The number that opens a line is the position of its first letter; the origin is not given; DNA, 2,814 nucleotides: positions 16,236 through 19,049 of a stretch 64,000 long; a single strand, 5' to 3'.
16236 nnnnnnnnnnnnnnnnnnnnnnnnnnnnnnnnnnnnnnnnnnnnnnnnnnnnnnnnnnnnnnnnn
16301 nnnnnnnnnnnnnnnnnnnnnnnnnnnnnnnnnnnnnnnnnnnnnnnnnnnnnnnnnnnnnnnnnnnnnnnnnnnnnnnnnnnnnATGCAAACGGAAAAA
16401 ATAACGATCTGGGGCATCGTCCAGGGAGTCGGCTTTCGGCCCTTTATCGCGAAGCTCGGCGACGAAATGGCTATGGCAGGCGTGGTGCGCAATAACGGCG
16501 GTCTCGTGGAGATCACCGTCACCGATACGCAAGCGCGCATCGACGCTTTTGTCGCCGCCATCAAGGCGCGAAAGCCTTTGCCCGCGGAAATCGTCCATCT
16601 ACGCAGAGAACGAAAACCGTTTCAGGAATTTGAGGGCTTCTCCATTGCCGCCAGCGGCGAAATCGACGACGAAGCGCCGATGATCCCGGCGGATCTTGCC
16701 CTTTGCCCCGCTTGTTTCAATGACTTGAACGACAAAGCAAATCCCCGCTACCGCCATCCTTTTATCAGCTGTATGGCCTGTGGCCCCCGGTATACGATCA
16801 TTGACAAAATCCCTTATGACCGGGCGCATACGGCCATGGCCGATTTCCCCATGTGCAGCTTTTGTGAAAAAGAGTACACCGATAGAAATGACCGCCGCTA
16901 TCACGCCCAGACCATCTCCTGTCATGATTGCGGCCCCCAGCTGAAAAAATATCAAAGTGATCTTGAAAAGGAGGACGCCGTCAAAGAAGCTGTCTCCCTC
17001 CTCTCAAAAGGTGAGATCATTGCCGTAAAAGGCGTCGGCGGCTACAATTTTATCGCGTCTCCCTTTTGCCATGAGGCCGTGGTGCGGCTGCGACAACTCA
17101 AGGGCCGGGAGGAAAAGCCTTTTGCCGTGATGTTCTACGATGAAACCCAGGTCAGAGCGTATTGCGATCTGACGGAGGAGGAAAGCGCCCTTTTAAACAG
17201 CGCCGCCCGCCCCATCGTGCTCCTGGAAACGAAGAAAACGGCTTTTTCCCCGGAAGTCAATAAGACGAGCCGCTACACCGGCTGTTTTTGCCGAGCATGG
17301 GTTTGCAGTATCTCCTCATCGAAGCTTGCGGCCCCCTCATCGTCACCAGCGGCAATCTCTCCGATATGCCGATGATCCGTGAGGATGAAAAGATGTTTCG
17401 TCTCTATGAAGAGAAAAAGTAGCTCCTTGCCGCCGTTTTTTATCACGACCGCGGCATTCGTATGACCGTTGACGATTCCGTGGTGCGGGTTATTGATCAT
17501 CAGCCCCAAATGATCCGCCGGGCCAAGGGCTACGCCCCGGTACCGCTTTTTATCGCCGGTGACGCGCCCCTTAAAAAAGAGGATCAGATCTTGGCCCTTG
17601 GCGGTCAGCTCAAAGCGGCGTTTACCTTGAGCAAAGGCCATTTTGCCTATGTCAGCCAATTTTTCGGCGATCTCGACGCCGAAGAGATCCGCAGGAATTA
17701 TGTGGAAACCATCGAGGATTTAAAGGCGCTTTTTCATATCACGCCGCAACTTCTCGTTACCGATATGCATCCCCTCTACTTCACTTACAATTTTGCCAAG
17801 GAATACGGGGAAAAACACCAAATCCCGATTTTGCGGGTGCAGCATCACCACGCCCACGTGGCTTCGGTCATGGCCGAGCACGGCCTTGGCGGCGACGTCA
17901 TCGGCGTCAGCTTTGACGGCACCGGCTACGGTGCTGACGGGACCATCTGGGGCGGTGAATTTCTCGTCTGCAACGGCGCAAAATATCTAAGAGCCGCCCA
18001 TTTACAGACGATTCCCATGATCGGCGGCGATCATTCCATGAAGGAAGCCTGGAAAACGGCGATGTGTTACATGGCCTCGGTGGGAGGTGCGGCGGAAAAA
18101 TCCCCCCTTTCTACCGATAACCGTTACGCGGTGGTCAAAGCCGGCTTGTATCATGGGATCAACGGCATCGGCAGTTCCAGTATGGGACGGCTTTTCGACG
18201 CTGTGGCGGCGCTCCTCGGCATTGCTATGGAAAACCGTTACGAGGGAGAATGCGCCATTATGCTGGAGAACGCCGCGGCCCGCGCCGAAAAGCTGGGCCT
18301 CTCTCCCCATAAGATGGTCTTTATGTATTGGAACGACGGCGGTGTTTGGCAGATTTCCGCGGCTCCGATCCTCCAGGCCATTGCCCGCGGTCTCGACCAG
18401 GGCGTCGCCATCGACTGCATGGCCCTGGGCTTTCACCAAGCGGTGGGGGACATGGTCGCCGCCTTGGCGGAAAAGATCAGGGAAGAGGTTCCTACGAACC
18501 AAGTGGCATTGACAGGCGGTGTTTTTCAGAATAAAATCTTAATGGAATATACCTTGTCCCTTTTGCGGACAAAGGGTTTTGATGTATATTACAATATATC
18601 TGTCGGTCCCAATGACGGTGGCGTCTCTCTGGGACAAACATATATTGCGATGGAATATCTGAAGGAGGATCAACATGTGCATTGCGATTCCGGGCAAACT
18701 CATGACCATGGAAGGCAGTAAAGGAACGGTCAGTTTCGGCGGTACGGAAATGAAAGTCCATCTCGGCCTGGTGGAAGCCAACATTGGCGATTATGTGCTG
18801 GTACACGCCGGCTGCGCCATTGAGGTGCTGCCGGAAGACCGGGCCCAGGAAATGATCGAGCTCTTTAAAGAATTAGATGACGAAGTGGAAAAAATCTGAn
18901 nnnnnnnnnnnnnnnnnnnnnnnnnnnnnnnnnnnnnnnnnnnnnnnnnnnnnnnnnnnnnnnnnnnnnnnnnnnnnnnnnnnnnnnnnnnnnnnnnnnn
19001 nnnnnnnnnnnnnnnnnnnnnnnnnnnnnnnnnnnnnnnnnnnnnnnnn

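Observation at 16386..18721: hypF carries two lesions (a -1 frameshift in a T5 run and an in-frame TAG 135 nt later) while every other ech/hyp gene is intact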

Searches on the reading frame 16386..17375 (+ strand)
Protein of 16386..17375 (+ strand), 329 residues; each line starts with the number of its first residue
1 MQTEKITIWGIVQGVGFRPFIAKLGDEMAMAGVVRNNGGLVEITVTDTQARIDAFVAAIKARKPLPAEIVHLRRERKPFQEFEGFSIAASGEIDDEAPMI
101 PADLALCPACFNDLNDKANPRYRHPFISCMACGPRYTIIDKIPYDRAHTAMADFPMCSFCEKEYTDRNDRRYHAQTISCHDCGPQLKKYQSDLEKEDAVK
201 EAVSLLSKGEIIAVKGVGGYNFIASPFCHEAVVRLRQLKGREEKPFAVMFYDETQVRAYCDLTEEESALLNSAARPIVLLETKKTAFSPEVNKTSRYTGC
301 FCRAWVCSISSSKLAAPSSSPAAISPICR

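Call 8: search_protein_families(library=pfam, proteins=[window:16386-17375:+])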
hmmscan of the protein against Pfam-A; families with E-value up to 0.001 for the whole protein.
window:16386-17375:+ (329 aa): 4 families
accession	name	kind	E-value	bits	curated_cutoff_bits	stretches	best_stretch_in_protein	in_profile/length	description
PF07503.17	zf-HYPF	-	4.5e-28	97.2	23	2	156-186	1-31/34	HypF finger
PF01300.24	Sua5_yciO_yrdC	-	9.7e-19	68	25.1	1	205-302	2-103/178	Telomere recombination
PF00708.24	Acylphosphatase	-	3.2e-15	56.6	22.5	1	5-87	2-85/85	Acylphosphatase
PF14354.12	Lar_restr_allev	-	0.00019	22.1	28.6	0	157-203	6-51/58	Restriction alleviation protein Lar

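Call 58: find_encoding_contigs(protein=window:16386-17375:+, flank=6000, max_places=10)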
Protein window:16386-17375:+ (329 aa): no gene with exactly this product is on record in the collection.

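Call 62: search_protein_families(library=ncbifam, proteins=[window:16386-17375:+], max_evalue=1e-10)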
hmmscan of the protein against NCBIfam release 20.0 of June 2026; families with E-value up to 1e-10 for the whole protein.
window:16386-17375:+ (329 aa): 1 family
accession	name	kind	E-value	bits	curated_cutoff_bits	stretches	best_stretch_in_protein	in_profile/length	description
TIGR00143.1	hypF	equivalog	6.6e-97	325.4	466.1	1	6-288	1-283/741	carbamoyltransferase HypF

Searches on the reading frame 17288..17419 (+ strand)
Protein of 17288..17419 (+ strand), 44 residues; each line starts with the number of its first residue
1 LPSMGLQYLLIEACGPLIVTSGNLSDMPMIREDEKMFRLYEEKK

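Call 8: search_protein_families(library=pfam, proteins=[window:17288-17419:+])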
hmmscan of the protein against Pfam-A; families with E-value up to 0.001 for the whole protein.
window:17288-17419:+ (44 aa): 1 family
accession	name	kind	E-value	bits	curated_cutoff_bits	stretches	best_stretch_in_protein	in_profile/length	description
PF01300.24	Sua5_yciO_yrdC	-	3.1e-05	24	25.1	1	1-38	103-141/178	Telomere recombination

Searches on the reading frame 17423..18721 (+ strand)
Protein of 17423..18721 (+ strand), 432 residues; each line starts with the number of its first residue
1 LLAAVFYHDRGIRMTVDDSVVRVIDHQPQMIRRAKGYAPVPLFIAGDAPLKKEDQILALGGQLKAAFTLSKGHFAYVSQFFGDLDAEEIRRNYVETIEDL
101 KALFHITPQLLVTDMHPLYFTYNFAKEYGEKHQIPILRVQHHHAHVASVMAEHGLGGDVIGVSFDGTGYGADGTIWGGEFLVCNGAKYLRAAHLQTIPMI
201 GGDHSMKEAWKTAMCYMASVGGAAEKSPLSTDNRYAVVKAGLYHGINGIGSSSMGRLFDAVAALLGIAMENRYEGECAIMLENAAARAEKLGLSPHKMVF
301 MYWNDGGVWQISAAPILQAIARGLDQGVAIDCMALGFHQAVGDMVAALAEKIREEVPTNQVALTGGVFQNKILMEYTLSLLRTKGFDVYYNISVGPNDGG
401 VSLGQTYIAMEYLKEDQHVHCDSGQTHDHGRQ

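Call 8: search_protein_families(library=pfam, proteins=[window:17423-18721:+])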
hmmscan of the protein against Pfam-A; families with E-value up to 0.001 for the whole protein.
window:17423-18721:+ (432 aa): 3 families
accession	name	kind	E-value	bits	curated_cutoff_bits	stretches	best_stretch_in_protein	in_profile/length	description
PF22521.2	HypF_C_2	-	7.5e-72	242.4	27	1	161-405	1-241/241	Carbamoyltransferase, Kae1-like Domain, second subdomain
PF17788.7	HypF_C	-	1.9e-32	112.3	23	1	52-152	2-99/99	HypF Kae1-like domain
PF00814.31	TsaD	-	4.5e-06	27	24.8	0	235-375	119-235/264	tRNA N6-adenosine threonylcarbamoyltransferase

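Call 21: list_cluster_members(proteins=[window:17462-18721:+, window:16359-17375:+, window:16386-17375:+, window:13466-14545:+, window:18899-19942:+, window:19951-20931:+, window:15716-16372:+, window:9627-11633:+, window:20946-21863:+, window:18675-18899:+])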
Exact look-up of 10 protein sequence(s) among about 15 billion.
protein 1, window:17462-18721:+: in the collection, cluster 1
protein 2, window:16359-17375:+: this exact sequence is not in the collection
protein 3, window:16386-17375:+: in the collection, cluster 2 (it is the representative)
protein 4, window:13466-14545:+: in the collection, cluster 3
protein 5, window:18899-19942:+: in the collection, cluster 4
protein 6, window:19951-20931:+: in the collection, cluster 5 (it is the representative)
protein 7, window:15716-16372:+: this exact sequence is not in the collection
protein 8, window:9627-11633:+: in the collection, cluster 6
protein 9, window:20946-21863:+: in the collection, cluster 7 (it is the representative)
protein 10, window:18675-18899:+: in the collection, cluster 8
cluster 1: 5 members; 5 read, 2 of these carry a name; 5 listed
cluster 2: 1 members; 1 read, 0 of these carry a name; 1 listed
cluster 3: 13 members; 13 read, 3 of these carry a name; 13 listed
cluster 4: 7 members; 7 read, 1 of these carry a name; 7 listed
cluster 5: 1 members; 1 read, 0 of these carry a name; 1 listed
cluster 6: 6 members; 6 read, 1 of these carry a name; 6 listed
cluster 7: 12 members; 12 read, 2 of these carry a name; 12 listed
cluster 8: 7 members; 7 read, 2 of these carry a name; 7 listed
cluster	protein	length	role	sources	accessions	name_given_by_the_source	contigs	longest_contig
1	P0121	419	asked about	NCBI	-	-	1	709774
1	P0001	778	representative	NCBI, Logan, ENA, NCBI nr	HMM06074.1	MAG TPA: carbamoyltransferase HypF [Clostridiales bacterium] | carbamoyltransferase HypF [Clostridiales bacterium]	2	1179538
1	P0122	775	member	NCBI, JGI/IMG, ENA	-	hydrogenase maturation protein HypF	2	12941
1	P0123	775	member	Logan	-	-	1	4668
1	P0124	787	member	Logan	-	-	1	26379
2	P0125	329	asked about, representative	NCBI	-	-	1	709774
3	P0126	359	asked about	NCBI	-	-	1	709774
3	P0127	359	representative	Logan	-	-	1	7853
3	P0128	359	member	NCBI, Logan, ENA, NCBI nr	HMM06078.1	MAG TPA: nickel-dependent hydrogenase large subunit [Clostridiales bacterium] | nickel-dependent hydrogenase large subunit [Clostridiales bacterium]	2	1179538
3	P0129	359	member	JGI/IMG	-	ech hydrogenase subunit E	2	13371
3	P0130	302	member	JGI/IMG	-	ech hydrogenase subunit E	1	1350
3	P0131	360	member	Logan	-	-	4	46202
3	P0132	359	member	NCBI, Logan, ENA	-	-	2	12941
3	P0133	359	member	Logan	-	-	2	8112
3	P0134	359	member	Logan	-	-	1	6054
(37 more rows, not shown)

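Call 23: find_encoding_contigs(protein=window:17462-18721:+, flank=6000, max_places=10)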
Protein window:17462-18721:+ (419 aa): no gene with exactly this product is on record in the collection.

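Call 62: search_protein_families(library=ncbifam, proteins=[window:17462-18721:+], max_evalue=1e-10)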
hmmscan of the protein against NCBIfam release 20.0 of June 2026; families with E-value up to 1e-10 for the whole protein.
window:17462-18721:+ (419 aa): 1 family
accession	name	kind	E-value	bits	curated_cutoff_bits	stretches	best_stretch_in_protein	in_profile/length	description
TIGR00143.1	hypF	equivalog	7.5e-90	302.1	466.1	1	2-396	355-740/741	carbamoyltransferase HypF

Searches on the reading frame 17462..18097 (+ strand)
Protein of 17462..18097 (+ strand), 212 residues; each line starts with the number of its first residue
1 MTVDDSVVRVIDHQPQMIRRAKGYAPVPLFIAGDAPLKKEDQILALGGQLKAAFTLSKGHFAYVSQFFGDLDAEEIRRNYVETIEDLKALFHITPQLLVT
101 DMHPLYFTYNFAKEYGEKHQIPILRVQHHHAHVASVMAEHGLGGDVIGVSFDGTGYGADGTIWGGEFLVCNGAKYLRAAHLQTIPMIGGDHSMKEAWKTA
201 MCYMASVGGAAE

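Call 35: list_cluster_members(proteins=[L010:3-653:+, window:17462-18097:+, window:17462-18100:+, window:17462-18094:+, window:17462-18091:+, window:17462-18103:+, window:17288-17422:+, window:17297-17422:+])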
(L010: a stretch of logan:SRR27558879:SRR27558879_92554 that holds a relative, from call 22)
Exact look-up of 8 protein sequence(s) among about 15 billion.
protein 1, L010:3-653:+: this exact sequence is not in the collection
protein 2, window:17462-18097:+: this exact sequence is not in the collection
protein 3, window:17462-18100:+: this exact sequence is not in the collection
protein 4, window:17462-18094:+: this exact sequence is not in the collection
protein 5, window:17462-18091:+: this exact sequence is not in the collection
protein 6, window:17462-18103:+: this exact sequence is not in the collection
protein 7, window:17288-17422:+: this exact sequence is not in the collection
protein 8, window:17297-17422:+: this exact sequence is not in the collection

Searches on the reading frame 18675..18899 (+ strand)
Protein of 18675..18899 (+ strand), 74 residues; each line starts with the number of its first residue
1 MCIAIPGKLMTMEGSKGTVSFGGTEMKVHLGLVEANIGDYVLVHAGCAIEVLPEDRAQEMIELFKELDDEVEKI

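Call 8: search_protein_families(library=pfam, proteins=[window:18675-18899:+])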
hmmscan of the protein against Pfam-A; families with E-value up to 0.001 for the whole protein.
window:18675-18899:+ (74 aa): 1 family
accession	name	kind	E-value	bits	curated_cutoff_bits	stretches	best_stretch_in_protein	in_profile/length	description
PF01455.23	HupF_HypC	-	2.6e-22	79.2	28.5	1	1-64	1-65/65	HupF/HypC family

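Call 22: find_encoding_contigs(protein=window:18675-18899:+, flank=6000, max_places=10)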
Protein window:18675-18899:+ (74 aa): 1 contig read that carries it; 1 place shown.
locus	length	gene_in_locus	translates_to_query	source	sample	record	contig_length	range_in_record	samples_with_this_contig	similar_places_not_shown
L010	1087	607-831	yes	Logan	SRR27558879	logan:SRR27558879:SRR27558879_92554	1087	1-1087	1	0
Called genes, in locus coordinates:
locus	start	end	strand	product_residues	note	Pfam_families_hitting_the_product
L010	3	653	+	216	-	?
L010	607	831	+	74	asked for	PF01455:HupF_HypC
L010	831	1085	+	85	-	?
